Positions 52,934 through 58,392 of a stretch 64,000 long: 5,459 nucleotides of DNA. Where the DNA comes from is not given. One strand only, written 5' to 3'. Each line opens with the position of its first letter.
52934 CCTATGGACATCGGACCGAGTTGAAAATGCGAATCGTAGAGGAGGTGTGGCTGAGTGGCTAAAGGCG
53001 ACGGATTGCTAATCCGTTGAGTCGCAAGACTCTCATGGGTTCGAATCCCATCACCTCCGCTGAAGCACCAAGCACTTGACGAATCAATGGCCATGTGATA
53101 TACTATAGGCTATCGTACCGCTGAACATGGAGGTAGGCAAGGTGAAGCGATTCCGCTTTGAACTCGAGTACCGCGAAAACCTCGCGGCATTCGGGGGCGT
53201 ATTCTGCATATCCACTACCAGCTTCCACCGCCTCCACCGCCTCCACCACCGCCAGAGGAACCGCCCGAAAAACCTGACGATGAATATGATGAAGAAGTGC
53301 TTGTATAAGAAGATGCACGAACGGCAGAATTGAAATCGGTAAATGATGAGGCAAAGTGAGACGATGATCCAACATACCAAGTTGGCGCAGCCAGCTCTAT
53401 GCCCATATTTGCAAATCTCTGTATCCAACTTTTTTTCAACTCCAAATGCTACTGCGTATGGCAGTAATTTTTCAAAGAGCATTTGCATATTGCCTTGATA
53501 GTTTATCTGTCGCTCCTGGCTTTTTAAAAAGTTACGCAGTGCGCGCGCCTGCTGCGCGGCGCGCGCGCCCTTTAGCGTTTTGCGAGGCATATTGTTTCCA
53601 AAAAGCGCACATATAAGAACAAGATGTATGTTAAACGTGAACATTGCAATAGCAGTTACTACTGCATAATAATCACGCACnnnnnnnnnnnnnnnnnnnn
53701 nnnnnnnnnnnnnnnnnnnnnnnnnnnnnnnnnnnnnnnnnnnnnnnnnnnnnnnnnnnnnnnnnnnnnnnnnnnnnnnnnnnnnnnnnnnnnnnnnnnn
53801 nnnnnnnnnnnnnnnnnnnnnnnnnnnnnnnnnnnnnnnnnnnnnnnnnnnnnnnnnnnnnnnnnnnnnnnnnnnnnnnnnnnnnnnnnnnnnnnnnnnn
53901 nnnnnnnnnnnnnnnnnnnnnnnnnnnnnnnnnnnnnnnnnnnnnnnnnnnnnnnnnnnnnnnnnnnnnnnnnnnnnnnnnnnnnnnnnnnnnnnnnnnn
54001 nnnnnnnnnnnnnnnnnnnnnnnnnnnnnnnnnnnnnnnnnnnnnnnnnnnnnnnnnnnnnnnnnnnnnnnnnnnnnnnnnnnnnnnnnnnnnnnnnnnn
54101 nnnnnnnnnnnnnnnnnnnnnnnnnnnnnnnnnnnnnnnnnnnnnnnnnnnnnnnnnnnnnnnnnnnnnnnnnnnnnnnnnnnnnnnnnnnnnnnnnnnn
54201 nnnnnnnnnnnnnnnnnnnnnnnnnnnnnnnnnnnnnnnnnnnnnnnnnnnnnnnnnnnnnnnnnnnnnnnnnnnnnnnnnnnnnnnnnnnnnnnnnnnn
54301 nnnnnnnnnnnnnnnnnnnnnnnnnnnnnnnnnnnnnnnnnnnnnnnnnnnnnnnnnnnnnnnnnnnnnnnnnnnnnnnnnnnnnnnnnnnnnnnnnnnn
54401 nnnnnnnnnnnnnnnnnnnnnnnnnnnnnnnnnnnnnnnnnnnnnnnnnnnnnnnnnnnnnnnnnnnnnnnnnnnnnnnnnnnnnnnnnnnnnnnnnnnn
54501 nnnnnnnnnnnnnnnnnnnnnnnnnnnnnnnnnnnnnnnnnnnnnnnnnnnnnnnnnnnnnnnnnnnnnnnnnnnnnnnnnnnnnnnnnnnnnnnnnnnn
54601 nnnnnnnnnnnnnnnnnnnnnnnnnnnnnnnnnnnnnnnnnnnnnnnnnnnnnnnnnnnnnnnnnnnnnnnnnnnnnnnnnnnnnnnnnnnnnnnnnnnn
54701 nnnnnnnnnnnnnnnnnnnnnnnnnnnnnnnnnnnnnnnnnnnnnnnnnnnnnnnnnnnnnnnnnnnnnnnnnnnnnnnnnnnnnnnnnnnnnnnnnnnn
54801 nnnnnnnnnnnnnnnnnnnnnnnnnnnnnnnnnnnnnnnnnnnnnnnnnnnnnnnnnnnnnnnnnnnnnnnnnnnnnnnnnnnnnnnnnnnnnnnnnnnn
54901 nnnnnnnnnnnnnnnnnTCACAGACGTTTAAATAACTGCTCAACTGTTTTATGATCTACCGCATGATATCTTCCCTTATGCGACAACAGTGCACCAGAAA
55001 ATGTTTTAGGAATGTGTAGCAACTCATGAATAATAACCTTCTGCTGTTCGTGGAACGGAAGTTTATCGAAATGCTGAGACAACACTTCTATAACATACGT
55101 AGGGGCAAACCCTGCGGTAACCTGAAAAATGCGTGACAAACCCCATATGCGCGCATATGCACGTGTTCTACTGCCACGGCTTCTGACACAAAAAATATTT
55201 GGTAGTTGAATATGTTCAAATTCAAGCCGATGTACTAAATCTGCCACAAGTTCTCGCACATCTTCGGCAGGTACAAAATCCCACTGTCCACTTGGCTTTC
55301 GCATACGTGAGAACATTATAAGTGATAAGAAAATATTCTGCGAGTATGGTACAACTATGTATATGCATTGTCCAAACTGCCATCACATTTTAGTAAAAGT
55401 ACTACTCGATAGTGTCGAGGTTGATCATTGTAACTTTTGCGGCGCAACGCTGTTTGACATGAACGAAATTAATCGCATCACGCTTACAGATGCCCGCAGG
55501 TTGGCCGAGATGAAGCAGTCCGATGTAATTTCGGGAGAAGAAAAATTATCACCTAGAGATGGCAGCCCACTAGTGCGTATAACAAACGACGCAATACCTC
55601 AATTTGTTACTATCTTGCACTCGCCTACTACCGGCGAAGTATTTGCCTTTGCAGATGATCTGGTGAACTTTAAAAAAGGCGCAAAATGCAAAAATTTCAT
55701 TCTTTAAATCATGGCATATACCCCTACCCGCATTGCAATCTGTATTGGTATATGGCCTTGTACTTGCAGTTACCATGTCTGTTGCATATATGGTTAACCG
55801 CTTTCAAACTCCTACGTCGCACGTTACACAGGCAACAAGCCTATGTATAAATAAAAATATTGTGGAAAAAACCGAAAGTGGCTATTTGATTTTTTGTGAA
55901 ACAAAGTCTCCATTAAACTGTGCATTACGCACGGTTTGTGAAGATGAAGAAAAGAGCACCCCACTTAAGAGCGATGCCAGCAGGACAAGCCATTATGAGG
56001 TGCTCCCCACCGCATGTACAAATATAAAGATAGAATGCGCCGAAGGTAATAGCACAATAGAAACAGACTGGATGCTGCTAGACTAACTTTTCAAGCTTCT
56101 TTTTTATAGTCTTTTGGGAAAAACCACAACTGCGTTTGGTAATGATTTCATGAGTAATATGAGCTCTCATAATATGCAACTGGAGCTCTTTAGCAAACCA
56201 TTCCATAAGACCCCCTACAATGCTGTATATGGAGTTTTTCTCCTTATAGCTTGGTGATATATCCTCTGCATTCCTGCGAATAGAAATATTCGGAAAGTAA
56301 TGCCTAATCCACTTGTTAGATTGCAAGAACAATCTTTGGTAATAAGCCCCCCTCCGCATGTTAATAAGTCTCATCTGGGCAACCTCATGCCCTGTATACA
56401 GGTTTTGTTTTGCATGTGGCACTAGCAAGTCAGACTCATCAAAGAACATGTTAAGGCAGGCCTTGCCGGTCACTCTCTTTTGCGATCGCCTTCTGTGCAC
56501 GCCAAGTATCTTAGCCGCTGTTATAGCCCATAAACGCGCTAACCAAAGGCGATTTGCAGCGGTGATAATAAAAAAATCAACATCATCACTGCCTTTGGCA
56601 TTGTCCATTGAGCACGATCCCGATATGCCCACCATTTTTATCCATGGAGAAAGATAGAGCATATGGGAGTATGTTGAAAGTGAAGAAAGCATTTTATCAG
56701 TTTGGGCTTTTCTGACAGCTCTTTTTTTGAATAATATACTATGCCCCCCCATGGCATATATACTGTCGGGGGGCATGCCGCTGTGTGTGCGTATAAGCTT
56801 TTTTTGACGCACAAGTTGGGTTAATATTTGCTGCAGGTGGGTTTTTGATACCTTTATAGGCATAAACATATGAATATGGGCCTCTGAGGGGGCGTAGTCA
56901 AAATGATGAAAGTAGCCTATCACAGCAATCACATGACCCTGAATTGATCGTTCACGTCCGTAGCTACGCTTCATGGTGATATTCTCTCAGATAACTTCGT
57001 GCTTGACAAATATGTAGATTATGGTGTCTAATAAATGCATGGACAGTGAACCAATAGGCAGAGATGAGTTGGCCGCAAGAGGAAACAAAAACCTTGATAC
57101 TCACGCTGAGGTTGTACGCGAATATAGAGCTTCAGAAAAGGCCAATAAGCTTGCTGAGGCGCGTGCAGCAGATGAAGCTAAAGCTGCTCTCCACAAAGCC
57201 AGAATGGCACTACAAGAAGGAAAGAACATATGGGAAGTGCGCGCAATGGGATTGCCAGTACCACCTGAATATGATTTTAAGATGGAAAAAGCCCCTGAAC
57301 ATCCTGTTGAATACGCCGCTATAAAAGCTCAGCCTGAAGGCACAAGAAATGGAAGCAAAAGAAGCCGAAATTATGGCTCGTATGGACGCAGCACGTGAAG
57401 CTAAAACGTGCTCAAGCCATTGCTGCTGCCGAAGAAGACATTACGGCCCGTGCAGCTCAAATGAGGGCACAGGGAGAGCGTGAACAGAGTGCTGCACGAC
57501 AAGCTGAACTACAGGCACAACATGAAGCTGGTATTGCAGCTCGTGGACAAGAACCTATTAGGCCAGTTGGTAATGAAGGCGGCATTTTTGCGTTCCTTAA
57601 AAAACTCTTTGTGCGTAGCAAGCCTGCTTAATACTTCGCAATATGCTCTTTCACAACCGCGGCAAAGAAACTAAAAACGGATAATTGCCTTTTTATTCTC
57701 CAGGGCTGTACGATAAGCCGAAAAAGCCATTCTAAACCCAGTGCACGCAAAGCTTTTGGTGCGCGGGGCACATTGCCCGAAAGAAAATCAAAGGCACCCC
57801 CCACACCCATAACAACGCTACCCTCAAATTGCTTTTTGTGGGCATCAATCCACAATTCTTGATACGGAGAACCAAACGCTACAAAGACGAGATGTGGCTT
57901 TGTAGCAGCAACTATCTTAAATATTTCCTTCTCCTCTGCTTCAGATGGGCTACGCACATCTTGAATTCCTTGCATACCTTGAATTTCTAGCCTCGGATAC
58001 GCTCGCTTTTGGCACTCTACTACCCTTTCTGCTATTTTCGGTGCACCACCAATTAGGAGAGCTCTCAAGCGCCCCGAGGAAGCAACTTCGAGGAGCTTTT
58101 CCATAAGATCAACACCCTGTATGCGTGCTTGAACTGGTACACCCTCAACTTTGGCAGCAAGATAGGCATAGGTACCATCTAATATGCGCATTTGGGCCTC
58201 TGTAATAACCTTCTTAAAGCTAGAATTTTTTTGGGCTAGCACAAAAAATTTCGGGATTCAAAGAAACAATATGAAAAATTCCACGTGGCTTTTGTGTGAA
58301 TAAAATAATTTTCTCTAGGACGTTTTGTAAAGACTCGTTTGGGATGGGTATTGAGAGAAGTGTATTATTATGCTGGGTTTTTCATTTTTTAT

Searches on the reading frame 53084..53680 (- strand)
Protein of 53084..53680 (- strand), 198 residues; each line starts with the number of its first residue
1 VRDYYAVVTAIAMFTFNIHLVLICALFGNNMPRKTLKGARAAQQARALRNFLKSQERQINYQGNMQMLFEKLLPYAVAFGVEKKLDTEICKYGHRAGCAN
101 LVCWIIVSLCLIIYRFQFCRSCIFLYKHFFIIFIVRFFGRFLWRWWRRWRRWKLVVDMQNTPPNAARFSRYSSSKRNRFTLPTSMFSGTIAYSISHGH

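Call 22: search_protein_families(library=pfam, max_evalue=0.001, proteins=[window:53084-53680:-])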
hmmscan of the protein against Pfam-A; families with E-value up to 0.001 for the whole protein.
window:53084-53680:- (198 aa): 1 family
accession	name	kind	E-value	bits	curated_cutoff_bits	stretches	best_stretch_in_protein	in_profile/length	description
PF20990.2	DUF2207_C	-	7.2e-14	52.5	33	1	8-84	166-242/247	Predicted membrane protein (DUF2207) C-terminal domain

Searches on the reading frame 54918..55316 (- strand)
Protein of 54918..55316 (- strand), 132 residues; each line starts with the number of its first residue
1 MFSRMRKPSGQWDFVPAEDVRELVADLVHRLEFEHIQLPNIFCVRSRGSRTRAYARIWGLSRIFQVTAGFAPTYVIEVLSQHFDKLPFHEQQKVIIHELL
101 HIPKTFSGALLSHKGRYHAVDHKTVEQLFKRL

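Call 50: search_protein_families(library=pfam, max_evalue=0.01, proteins=[window:54918-55316:-])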
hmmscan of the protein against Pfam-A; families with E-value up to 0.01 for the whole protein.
window:54918-55316:- (132 aa): 1 family
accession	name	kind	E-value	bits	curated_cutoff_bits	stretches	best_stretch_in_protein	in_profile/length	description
PF18894.6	PhageMetallopep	-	1.9e-21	77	23.7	1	12-113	1-110/134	Putative phage metallopeptidase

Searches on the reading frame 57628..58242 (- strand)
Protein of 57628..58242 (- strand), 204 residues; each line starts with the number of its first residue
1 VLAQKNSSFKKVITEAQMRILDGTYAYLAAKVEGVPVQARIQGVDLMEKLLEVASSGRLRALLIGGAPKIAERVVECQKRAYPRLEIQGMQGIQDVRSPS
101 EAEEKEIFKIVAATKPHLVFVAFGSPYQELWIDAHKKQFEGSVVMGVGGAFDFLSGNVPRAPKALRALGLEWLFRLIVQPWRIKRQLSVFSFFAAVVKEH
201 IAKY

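Call 50: search_protein_families(library=pfam, max_evalue=0.01, proteins=[window:57628-58242:-])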
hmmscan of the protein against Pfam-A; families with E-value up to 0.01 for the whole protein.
window:57628-58242:- (204 aa): 1 family
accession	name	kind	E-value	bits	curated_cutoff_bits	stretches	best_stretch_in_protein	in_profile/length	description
PF03808.19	Glyco_tran_WecG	-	1.3e-49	168.7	27.4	1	16-186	1-167/168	Glycosyl transferase WecG/TagA/CpsF family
